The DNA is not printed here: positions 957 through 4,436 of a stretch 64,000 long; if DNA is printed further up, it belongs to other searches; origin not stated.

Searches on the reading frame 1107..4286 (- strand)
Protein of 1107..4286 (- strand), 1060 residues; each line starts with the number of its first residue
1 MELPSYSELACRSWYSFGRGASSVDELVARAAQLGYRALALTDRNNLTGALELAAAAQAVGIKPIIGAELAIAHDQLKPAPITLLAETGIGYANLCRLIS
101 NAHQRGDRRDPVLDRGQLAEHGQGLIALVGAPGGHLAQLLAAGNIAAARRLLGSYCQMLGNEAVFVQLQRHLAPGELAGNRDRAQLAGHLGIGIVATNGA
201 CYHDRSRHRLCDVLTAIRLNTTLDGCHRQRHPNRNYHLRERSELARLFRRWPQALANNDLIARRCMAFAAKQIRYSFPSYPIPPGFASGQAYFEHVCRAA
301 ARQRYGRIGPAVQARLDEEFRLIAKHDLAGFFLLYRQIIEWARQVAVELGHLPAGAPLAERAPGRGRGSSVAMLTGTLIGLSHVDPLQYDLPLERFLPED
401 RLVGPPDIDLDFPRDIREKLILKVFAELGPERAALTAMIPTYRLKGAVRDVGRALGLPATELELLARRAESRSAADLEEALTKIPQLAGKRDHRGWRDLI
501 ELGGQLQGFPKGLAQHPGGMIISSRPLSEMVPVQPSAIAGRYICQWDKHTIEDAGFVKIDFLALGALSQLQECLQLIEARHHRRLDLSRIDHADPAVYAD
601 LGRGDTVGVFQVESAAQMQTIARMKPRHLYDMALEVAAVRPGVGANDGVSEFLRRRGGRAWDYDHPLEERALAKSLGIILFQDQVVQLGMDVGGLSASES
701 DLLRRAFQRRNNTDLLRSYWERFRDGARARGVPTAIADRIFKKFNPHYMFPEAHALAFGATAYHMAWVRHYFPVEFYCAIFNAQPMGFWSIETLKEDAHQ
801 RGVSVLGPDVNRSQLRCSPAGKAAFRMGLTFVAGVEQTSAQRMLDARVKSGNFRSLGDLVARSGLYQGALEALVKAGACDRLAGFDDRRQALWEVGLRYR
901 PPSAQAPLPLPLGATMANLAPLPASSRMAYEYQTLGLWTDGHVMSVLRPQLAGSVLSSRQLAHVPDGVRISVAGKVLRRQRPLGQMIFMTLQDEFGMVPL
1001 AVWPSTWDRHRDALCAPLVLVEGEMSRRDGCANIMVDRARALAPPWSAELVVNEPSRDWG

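Call 79: search_protein_families(library=ncbifam, proteins=[window:1107-4286:-], max_evalue=1e-30)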
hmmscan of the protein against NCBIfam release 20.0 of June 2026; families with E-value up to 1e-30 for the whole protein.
window:1107-4286:- (1060 aa): 10 families
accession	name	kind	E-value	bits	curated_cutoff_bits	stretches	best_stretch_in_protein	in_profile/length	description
NF004225.0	PRK05672.1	subfamily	2.7e-247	823.6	939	1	3-1059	3-1046/1047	error-prone DNA polymerase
NF004226.0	PRK05673.1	equivalog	2.9e-182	608.3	1002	1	4-1041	4-1061/1146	DNA polymerase III subunit alpha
TIGR00594.1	polc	superfamily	6.1e-167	557.5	434.35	1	8-883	3-882/1022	DNA polymerase III subunit alpha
NF005298.0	PRK06826.1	equivalog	3.6e-159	531.7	1260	1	5-1043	4-1073/1151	DNA polymerase III subunit alpha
NF005377.0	PRK06920.1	equivalog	1.9e-131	439.9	1806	1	6-1042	3-1023/1108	DNA polymerase III subunit alpha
NF005617.0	PRK07374.1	equivalog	2.4e-111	373.5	1653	1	6-893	3-904/1170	DNA polymerase III subunit alpha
NF005516.0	PRK07135.1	equivalog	3.5e-89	300.2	1084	1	310-878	251-808/974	DNA polymerase III DnaE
NF005582.0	PRK07279.1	equivalog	3.3e-85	286.9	1279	1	201-893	157-812/1033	DNA polymerase III subunit alpha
NF004550.0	PRK05898.1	equivalog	3.7e-83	280.3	1182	1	195-881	138-808/971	DNA polymerase III subunit alpha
NF007079.0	PRK09532.1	equivalog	5.3e-80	269.7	1525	1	5-794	2-818/876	DNA polymerase III subunit alpha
